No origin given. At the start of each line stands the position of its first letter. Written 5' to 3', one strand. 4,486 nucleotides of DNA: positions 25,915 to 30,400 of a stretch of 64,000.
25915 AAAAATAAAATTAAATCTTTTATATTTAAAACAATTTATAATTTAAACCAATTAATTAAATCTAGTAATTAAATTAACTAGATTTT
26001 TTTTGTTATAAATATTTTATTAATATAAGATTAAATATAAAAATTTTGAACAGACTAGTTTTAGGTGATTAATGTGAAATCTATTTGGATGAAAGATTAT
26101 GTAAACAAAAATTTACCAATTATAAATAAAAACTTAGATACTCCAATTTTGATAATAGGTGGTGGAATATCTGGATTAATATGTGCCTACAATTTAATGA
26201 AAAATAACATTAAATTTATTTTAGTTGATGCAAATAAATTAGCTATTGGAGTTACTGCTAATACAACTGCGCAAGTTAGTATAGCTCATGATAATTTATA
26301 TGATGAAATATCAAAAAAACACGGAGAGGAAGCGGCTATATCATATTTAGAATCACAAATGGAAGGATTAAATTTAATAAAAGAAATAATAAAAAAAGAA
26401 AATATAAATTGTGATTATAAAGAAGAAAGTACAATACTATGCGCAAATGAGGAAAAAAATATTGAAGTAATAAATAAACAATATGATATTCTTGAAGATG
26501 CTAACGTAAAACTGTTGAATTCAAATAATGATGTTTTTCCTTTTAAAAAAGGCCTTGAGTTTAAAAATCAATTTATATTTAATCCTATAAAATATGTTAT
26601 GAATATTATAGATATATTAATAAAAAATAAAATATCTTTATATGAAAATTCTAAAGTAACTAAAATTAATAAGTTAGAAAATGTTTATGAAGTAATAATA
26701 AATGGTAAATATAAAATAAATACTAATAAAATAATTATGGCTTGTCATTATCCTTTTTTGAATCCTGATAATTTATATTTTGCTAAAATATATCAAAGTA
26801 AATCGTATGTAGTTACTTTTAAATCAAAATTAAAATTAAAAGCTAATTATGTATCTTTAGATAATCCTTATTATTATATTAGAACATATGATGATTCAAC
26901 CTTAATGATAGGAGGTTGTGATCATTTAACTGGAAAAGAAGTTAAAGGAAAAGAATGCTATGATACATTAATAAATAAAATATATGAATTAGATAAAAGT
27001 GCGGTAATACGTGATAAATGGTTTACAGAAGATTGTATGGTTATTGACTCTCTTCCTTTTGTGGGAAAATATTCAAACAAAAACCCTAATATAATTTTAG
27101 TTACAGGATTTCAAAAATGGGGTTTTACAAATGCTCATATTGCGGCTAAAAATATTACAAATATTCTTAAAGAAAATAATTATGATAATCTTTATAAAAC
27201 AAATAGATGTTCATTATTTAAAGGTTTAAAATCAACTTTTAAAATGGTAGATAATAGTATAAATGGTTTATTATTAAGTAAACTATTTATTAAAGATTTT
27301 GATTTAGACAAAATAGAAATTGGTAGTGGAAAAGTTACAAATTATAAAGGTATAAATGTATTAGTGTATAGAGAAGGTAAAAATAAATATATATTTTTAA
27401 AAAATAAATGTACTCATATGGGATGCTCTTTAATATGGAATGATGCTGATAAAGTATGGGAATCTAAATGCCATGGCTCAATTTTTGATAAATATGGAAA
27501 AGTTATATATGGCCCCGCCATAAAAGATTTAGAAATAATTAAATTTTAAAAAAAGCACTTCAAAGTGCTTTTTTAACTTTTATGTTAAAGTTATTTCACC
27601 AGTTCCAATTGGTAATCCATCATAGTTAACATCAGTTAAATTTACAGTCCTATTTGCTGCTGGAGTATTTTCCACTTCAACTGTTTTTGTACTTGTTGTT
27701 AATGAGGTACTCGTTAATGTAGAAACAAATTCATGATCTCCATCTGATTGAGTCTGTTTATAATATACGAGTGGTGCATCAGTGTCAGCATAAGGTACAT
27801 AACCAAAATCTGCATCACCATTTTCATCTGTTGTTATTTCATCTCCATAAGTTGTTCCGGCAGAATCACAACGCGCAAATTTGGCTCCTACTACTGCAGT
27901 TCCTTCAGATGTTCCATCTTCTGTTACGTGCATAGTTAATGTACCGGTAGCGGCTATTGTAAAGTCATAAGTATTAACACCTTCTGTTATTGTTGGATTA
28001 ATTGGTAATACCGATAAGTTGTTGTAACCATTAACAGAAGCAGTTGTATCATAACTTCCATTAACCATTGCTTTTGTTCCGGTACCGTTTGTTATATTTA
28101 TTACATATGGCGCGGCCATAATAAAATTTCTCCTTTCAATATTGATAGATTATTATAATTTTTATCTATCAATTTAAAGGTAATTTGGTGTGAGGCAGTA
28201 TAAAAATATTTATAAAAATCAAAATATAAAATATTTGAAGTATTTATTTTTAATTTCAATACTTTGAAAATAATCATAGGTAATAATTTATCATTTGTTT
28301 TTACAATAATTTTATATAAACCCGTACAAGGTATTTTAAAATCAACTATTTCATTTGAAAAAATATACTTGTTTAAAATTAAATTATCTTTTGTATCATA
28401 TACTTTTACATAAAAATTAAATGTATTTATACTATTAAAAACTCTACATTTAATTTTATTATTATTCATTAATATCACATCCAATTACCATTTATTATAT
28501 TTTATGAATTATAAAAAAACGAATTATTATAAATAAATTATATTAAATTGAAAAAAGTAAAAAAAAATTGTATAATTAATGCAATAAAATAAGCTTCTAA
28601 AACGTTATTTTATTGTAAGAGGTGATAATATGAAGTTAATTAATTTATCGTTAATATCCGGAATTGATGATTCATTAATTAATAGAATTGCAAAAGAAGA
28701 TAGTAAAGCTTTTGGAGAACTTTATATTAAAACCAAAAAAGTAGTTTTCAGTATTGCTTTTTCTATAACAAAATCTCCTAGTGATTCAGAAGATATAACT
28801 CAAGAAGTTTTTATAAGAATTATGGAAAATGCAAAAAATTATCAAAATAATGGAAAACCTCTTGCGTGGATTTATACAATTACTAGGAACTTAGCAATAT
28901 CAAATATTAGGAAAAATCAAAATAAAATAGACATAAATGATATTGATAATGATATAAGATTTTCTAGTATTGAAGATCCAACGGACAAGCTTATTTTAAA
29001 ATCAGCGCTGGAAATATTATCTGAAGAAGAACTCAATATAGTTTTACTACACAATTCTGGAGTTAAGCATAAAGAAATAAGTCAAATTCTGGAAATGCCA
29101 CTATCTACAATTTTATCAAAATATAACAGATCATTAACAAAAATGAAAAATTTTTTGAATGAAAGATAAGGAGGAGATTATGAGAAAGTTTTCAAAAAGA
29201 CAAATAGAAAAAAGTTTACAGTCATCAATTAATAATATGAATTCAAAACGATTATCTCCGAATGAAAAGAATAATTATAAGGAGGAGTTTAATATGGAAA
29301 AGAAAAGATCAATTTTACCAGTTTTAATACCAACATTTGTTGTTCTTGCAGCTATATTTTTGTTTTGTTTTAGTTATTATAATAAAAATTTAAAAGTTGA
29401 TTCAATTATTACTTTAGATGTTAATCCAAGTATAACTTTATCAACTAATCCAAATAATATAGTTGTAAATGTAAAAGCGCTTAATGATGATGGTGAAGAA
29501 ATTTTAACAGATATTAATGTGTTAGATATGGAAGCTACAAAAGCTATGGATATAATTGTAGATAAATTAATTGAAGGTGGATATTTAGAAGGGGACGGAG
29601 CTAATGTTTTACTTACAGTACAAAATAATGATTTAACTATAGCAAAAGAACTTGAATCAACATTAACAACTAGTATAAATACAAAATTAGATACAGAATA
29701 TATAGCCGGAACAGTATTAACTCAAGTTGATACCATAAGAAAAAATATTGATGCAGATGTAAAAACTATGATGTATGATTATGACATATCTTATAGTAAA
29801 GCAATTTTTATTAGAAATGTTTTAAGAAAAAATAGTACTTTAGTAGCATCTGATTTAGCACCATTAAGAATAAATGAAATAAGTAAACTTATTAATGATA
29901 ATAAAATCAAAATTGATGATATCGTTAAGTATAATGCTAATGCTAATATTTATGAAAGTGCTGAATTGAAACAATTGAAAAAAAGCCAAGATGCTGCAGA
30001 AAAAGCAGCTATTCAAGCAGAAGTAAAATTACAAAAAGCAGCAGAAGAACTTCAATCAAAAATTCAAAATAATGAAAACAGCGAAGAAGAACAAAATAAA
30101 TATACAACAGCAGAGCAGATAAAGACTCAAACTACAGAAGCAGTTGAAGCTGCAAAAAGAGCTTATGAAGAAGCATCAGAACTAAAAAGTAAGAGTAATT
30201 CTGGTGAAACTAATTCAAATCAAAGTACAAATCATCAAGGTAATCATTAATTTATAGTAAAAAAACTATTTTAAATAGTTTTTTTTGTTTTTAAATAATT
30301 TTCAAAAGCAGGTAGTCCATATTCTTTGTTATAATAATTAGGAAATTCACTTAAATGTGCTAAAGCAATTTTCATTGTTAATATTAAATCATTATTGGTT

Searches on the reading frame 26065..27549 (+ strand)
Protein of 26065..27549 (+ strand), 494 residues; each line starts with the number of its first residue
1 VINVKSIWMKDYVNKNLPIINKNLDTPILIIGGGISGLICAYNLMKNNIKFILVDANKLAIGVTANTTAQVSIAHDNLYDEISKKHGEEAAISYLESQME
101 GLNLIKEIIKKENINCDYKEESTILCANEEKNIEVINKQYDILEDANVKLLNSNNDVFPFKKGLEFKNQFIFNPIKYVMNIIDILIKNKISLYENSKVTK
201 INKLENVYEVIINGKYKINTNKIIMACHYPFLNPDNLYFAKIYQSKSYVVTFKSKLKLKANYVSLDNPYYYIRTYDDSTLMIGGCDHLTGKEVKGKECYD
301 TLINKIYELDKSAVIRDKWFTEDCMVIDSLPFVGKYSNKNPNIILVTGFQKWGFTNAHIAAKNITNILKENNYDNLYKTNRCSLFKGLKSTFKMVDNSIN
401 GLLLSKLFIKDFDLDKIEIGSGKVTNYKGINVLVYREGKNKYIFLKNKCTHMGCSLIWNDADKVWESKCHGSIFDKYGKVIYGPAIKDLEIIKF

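Call 41: search_protein_families(library=pfam, proteins=[window:26065-27549:+], max_evalue=0.00001)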
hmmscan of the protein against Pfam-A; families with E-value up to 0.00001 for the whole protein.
window:26065-27549:+ (494 aa): 2 families
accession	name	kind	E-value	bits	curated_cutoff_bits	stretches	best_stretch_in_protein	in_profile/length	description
PF01266.30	DAO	-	1.1e-34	121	27.9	1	28-365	2-351/353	FAD dependent oxidoreductase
PF00355.32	Rieske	-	1.7e-09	37.9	20.3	1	423-490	17-85/88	Rieske [2Fe-2S] domain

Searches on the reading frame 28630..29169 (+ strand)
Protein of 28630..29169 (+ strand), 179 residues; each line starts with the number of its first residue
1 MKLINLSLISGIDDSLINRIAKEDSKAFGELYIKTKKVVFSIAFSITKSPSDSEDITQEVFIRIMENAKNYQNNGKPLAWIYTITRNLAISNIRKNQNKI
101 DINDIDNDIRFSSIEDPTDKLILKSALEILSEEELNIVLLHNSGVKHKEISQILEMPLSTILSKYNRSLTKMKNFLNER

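Call 41: search_protein_families(library=pfam, proteins=[window:28630-29169:+], max_evalue=0.00001)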
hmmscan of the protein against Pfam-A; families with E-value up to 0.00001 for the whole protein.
window:28630-29169:+ (179 aa): 1 family
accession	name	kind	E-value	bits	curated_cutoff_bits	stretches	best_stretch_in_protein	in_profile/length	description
PF04542.20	Sigma70_r2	-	3e-17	62.6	24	1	33-97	3-69/71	Sigma-70 region 2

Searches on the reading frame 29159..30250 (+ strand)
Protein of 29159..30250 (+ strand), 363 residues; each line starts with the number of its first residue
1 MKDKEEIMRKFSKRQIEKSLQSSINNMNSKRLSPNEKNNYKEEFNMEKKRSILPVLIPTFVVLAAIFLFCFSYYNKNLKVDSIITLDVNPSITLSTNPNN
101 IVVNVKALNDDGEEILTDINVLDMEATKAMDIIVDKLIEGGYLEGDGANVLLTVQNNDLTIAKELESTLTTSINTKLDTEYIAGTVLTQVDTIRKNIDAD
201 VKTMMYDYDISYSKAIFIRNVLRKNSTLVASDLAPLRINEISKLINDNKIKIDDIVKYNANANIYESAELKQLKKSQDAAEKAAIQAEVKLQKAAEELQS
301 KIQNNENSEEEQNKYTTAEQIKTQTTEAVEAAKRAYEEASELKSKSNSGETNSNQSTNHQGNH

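Call 41: search_protein_families(library=pfam, proteins=[window:29159-30250:+], max_evalue=0.00001)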
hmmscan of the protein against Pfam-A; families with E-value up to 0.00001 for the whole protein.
window:29159-30250:+ (363 aa): 1 family
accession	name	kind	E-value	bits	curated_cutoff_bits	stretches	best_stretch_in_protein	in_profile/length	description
PF23750.1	RsgI_M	-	4e-21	76.4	25.3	1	82-194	2-115/133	Anti-sigma factor RsgI-like central domain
